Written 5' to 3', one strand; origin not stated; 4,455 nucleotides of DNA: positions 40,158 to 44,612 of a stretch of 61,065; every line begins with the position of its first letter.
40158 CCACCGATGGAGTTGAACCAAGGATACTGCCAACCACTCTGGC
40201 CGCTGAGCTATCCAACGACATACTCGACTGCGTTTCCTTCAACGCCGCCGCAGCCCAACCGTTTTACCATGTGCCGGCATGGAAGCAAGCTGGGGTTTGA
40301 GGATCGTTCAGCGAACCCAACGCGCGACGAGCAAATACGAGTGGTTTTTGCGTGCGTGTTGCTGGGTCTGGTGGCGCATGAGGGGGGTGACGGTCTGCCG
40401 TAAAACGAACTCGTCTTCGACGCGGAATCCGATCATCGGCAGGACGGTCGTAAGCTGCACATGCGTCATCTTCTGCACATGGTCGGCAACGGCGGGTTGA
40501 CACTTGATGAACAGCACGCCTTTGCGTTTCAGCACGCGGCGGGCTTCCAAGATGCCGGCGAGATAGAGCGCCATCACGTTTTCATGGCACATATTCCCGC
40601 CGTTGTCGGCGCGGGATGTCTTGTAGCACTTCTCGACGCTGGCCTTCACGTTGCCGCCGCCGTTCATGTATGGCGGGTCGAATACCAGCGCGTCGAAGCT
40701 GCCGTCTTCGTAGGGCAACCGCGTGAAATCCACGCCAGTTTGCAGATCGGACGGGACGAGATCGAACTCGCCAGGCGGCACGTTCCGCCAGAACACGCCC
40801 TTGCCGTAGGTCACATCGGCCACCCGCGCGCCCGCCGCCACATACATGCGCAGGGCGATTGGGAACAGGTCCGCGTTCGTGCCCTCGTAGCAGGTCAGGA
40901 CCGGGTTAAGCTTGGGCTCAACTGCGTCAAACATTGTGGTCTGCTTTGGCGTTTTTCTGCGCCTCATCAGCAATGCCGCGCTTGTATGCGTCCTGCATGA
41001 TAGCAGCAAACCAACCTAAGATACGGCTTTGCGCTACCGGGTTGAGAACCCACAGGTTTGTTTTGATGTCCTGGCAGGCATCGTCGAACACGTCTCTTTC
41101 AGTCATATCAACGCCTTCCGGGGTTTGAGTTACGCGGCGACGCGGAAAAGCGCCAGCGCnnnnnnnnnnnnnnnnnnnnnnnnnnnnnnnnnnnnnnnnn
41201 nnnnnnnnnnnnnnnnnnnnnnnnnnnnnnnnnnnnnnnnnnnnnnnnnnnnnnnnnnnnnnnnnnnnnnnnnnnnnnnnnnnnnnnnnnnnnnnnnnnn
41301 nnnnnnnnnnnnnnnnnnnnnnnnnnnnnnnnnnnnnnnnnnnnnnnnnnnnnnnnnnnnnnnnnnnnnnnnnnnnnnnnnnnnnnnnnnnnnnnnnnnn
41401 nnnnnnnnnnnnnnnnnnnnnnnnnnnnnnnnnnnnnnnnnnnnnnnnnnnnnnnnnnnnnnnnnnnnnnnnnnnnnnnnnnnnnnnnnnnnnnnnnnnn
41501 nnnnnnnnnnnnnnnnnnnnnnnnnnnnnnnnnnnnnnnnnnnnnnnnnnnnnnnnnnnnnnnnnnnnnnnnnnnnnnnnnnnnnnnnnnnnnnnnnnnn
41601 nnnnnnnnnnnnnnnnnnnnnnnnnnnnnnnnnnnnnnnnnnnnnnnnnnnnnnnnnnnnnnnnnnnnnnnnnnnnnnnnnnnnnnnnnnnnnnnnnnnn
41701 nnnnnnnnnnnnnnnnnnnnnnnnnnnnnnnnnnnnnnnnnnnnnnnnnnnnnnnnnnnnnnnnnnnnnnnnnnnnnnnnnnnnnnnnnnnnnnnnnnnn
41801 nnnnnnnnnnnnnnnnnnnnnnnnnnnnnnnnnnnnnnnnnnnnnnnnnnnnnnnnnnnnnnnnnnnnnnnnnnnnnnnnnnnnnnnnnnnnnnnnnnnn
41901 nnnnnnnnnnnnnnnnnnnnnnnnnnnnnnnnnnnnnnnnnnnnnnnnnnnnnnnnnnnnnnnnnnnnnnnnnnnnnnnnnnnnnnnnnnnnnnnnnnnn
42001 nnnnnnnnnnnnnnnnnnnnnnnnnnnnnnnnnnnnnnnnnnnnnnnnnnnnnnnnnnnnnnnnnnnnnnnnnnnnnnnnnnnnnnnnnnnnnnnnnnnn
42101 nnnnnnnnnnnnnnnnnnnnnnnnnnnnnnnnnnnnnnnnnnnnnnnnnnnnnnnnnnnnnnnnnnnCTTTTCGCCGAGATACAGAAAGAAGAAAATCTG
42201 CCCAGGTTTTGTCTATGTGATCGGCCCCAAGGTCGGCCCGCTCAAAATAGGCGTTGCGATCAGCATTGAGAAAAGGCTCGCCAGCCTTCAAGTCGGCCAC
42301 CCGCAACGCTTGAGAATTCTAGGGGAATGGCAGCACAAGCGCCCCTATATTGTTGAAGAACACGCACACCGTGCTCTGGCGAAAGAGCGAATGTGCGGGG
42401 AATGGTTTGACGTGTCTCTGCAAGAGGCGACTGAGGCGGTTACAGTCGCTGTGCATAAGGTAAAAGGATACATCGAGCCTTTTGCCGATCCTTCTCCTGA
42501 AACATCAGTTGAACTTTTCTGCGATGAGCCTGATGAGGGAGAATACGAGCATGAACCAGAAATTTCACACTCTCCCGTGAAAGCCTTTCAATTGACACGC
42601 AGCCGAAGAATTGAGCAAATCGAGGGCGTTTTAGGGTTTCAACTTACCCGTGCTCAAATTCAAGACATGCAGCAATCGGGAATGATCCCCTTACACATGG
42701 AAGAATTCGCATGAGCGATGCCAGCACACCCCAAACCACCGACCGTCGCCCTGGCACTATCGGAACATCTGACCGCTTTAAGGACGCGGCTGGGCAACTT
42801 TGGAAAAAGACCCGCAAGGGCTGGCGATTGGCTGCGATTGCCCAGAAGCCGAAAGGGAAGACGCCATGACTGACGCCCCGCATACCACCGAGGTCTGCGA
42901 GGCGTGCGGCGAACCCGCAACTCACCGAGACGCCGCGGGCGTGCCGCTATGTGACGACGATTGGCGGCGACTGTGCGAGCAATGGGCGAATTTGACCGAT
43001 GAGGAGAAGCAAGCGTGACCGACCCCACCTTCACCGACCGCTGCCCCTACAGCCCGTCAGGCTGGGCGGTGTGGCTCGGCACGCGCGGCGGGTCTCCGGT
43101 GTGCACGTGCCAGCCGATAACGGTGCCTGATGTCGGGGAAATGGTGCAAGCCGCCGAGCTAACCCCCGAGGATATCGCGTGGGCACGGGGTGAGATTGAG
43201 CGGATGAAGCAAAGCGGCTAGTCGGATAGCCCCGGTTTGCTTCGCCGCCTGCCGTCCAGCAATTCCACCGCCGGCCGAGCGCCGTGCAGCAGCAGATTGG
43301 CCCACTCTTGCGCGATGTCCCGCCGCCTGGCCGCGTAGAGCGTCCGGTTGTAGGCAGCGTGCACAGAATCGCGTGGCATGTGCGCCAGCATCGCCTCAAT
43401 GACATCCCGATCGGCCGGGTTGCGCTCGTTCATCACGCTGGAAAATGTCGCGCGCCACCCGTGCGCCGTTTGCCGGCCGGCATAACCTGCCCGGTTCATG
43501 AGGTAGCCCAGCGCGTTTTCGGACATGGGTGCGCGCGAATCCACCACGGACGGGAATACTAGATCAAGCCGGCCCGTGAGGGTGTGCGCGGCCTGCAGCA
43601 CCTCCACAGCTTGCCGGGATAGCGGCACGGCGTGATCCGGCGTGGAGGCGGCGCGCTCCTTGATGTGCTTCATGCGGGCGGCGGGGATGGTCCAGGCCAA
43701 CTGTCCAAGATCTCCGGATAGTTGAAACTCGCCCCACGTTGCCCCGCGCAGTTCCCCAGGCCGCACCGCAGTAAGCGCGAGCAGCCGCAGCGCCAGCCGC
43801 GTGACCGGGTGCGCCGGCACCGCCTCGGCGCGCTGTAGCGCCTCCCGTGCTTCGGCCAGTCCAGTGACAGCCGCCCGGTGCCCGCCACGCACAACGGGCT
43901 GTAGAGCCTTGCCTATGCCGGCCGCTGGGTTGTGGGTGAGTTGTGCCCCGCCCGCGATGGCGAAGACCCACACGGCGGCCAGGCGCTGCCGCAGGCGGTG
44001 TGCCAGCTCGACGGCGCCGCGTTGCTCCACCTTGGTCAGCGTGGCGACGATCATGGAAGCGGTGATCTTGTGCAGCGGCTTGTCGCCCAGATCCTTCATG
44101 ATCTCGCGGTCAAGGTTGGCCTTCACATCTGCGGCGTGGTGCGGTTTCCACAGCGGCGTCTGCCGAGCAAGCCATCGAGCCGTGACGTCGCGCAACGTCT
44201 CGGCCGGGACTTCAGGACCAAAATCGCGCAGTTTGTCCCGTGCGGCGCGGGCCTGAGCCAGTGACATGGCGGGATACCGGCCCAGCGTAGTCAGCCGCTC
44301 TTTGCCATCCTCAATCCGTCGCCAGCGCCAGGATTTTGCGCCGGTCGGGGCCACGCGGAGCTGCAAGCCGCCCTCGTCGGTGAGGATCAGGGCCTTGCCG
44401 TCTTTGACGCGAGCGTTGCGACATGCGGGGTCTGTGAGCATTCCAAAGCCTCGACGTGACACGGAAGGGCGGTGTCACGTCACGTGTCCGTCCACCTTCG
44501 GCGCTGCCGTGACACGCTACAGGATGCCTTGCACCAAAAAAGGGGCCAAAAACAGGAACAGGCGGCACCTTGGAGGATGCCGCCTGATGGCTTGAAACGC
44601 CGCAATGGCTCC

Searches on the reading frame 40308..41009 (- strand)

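Call 49: search_protein_families(library=phrogs, proteins=[window:40308-41009:-], max_evalue=0.001)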
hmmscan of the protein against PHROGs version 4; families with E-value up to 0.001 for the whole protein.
window:40308-41009:- (233 aa): 5 families
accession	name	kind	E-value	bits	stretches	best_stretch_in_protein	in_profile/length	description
phrog_24333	-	other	2.1e-47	162.5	1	11-230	10-225/238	DNA methyltransferase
phrog_954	-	other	4e-10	40.3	1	93-195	99-189/229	DNA methyltransferase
phrog_67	-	other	2.1e-06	28.1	1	100-180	138-204/743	DNA methyltransferase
phrog_11564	-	other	1.1e-05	26.1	1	93-121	52-80/117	DNA methyltransferase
phrog_23522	-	unknown function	0.00013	22.6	1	92-206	105-190/273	-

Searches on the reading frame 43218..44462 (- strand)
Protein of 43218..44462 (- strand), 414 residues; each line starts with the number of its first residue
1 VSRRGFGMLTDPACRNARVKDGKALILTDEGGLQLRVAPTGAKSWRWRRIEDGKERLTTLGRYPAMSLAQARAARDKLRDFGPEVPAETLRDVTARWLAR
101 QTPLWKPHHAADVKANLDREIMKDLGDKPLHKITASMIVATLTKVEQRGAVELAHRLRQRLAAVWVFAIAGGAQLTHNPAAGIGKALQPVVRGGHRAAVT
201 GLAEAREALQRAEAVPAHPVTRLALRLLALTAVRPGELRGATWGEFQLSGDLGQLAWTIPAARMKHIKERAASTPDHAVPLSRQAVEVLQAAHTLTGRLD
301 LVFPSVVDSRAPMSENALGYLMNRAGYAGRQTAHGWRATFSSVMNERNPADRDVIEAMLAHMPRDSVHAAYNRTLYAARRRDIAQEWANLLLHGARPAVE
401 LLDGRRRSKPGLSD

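Call 48: search_protein_families(library=pfam, proteins=[window:43218-44462:-], max_evalue=0.1)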
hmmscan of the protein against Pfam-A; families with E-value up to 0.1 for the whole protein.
window:43218-44462:- (414 aa): 4 families
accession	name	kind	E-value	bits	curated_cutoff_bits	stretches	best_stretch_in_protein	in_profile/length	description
PF22022.2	Phage_int_M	-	4.9e-22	78.4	27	1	91-182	2-92/96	Phage integrase central domain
PF13356.12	Arm-DNA-bind_3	-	1.2e-17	64.2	27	1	9-79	1-67/83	Arm DNA-binding domain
PF00589.27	Phage_integrase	-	4.8e-13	49.7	27.1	1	204-374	7-168/172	Phage integrase family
PF14659.12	Phage_int_SAM_3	-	0.0067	17.1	22.6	1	89-138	1-50/58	Phage integrase, N-terminal SAM-like domain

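Call 49: search_protein_families(library=phrogs, proteins=[window:43218-44462:-], max_evalue=0.001)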
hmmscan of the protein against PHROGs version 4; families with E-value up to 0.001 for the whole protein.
window:43218-44462:- (414 aa): 7 families
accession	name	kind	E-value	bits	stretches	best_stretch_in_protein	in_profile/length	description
phrog_1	-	integration and excision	3.9e-50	172.7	1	7-400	91-460/611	integrase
phrog_3423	-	unknown function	1.1e-21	78.4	1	8-80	7-78/157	-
phrog_216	-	integration and excision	1.6e-17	64.5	1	176-376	36-226/301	integrase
phrog_4710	-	unknown function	2.3e-16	61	1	89-266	26-196/211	-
phrog_14880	-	unknown function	5.1e-09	36.9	1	351-390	12-51/57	-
phrog_24775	-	unknown function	1.9e-08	35.3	1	312-390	9-85/101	-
phrog_37801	-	unknown function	0.00023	22.2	0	352-391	29-68/73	-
